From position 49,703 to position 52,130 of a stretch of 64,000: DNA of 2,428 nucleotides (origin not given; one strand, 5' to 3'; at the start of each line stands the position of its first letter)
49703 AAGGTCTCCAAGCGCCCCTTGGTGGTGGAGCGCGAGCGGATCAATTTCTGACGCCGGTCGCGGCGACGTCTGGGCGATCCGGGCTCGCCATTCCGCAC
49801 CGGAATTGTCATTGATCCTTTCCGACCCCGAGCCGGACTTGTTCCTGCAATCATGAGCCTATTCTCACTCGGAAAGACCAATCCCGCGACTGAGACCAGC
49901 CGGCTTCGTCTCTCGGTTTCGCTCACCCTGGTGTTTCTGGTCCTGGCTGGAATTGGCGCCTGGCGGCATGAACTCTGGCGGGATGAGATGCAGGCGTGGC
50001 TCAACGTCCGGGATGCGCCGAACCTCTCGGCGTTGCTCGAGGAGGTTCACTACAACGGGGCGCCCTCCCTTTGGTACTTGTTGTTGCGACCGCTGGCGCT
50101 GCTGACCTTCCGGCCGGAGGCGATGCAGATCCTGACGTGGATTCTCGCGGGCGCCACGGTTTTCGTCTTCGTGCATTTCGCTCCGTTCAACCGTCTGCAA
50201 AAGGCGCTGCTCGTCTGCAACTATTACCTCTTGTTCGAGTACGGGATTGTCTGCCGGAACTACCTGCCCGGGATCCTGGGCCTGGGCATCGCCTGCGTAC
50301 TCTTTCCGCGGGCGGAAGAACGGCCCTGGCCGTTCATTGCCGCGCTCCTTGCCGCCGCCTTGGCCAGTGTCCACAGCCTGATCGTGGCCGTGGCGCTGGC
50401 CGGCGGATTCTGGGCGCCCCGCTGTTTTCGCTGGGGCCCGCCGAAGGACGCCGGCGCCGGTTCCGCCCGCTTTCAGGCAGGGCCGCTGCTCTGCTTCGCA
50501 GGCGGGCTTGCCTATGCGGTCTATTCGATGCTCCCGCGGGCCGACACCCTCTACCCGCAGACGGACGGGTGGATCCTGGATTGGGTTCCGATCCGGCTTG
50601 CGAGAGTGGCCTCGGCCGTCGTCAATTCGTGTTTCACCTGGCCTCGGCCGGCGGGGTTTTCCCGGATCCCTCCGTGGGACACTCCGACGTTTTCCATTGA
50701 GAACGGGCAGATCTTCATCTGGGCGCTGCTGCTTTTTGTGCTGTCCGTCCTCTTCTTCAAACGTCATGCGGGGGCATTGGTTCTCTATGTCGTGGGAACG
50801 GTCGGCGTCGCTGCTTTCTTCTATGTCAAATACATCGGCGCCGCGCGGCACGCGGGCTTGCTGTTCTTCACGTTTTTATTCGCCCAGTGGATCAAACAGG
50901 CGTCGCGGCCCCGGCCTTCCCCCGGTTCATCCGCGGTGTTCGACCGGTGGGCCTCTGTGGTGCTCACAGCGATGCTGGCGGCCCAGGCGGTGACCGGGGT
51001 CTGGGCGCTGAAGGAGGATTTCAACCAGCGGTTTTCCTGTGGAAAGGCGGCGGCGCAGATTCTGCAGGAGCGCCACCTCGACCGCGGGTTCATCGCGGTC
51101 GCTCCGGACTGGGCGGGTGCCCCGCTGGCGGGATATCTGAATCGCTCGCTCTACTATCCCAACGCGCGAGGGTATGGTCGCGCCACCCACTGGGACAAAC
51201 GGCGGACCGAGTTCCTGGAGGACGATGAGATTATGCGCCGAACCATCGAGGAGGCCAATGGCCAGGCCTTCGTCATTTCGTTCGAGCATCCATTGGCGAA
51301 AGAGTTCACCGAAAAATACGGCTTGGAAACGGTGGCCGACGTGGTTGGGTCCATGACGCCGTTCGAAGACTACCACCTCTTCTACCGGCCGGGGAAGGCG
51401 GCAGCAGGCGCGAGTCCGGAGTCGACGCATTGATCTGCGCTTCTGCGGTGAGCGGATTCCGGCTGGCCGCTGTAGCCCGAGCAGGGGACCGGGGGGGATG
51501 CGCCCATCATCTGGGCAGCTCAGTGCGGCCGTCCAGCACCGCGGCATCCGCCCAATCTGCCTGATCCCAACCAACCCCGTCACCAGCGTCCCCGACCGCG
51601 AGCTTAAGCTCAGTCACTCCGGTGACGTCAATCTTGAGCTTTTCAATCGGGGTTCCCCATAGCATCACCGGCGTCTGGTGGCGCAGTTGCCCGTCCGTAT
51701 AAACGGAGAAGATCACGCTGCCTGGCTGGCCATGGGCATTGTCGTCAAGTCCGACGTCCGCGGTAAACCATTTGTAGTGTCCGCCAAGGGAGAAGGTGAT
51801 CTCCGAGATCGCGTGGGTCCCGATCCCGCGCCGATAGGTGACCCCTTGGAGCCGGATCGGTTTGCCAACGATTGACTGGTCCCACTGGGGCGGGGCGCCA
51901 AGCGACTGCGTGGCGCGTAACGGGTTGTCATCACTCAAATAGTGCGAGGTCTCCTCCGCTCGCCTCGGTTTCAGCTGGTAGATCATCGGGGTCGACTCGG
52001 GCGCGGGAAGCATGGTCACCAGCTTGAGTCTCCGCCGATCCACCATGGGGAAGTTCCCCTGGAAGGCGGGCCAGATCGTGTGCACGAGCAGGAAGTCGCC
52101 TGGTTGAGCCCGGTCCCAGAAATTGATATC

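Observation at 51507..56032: Two polytopic glycosyltransferase-like proteins carry C-terminal NPCBM carbohydrate-binding modules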

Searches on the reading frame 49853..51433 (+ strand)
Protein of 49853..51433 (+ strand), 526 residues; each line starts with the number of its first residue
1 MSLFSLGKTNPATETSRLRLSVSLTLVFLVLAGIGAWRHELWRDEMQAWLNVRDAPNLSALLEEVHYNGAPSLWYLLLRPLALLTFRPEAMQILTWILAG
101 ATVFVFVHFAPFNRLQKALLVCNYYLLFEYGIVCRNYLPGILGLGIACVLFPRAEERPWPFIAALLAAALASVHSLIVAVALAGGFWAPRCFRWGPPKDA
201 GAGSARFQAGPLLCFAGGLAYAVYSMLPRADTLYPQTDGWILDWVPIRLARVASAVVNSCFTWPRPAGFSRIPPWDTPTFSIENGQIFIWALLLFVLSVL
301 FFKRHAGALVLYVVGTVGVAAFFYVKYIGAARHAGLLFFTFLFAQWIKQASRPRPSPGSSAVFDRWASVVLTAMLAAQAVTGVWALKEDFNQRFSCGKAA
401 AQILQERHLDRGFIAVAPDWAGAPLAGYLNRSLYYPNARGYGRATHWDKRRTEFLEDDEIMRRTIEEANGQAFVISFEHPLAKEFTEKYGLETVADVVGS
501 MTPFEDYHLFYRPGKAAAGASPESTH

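Call 7: search_protein_families(library=pfam, proteins=[window:49853-51433:+], max_evalue=0.01)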
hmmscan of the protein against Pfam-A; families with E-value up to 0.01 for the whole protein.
window:49853-51433:+ (526 aa): 0 families

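Call 10: search_protein_families(library=ncbifam, proteins=[window:49853-51433:+], max_evalue=0.01)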
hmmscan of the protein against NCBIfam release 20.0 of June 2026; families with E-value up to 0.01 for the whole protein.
window:49853-51433:+ (526 aa): 0 families

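Call 55: search_protein_families(library=pfam, proteins=[window:49853-51433:+], max_evalue=10)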
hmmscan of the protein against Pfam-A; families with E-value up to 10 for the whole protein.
window:49853-51433:+ (526 aa): 1 family
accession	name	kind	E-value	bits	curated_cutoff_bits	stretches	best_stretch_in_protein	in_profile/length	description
PF13801.11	Metal_resist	-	1.3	9.7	29.2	1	175-210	2-33/125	Heavy-metal resistance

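Call 65: search_solved_structures(query=A4, max_evalue=10)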
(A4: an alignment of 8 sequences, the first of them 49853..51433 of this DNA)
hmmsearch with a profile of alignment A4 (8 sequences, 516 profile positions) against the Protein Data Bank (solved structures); distinct sequences matched with E-value up to 10: 3.
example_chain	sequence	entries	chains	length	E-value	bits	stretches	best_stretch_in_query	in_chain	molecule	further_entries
5ool_u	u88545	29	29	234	0.53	11.8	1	183-264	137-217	Mitochondrial assembly of ribosomal large subunit protein 1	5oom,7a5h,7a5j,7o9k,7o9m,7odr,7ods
1fdj_A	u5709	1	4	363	0.62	11.6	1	359-429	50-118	FRUCTOSE 1,6-BISPHOSPHATE ALDOLASE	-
7eko_A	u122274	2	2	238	0.92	11.1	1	163-268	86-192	ATP-dependent Clp protease proteolytic subunit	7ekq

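Call 66: search_protein_families(library=pfam, alignment_id=A4, max_evalue=1)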
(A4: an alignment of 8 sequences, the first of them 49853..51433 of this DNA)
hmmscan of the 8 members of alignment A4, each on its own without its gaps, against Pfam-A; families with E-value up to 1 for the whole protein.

A. member 1, window:49853-51433:+ (526 aa): 0 families

B. families by the number of members that match (of 8 scanned): 2 families
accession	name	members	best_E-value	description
PF14017.11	DUF4233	1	0.042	Protein of unknown function (DUF4233)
PF11192.13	DUF2977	1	0.19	Protein of unknown function (DUF2977)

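Call 79: search_protein_families(library=padloc, proteins=[window:49853-51433:+], max_evalue=0.001)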
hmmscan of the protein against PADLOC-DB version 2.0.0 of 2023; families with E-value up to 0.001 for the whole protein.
window:49853-51433:+ (526 aa): 0 families

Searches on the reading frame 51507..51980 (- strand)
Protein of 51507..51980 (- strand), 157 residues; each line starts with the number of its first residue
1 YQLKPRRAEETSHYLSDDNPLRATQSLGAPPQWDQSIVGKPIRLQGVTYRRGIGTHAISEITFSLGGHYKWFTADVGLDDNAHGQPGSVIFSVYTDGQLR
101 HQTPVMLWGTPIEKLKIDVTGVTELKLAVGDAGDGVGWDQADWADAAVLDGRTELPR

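Call 43: search_solved_structures(query=window:51507-51980:-, show_alignments=3)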
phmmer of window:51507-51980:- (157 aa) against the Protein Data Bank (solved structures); distinct sequences matched with E-value up to 0.001: 6.
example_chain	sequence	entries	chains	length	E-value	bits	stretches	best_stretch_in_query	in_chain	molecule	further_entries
7js4_A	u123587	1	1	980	1.7e-39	138.8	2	14-147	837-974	F5/8 type C domain protein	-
7jrm_A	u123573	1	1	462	7.9e-20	74.8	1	14-147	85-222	F5/8 type C domain protein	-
7jrl_A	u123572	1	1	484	8.6e-20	74.7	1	14-147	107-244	F5/8 type C domain protein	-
2vmg_A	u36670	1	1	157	3.2e-18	69.6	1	6-147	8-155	FIBRONECTIN TYPE III DOMAIN PROTEIN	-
2vmh_A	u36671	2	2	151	4.5e-18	69.1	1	8-147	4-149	FIBRONECTIN TYPE III DOMAIN PROTEIN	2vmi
8pvs_A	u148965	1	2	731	2.9e-07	34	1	30-147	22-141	Alpha-1,3-galactosidase B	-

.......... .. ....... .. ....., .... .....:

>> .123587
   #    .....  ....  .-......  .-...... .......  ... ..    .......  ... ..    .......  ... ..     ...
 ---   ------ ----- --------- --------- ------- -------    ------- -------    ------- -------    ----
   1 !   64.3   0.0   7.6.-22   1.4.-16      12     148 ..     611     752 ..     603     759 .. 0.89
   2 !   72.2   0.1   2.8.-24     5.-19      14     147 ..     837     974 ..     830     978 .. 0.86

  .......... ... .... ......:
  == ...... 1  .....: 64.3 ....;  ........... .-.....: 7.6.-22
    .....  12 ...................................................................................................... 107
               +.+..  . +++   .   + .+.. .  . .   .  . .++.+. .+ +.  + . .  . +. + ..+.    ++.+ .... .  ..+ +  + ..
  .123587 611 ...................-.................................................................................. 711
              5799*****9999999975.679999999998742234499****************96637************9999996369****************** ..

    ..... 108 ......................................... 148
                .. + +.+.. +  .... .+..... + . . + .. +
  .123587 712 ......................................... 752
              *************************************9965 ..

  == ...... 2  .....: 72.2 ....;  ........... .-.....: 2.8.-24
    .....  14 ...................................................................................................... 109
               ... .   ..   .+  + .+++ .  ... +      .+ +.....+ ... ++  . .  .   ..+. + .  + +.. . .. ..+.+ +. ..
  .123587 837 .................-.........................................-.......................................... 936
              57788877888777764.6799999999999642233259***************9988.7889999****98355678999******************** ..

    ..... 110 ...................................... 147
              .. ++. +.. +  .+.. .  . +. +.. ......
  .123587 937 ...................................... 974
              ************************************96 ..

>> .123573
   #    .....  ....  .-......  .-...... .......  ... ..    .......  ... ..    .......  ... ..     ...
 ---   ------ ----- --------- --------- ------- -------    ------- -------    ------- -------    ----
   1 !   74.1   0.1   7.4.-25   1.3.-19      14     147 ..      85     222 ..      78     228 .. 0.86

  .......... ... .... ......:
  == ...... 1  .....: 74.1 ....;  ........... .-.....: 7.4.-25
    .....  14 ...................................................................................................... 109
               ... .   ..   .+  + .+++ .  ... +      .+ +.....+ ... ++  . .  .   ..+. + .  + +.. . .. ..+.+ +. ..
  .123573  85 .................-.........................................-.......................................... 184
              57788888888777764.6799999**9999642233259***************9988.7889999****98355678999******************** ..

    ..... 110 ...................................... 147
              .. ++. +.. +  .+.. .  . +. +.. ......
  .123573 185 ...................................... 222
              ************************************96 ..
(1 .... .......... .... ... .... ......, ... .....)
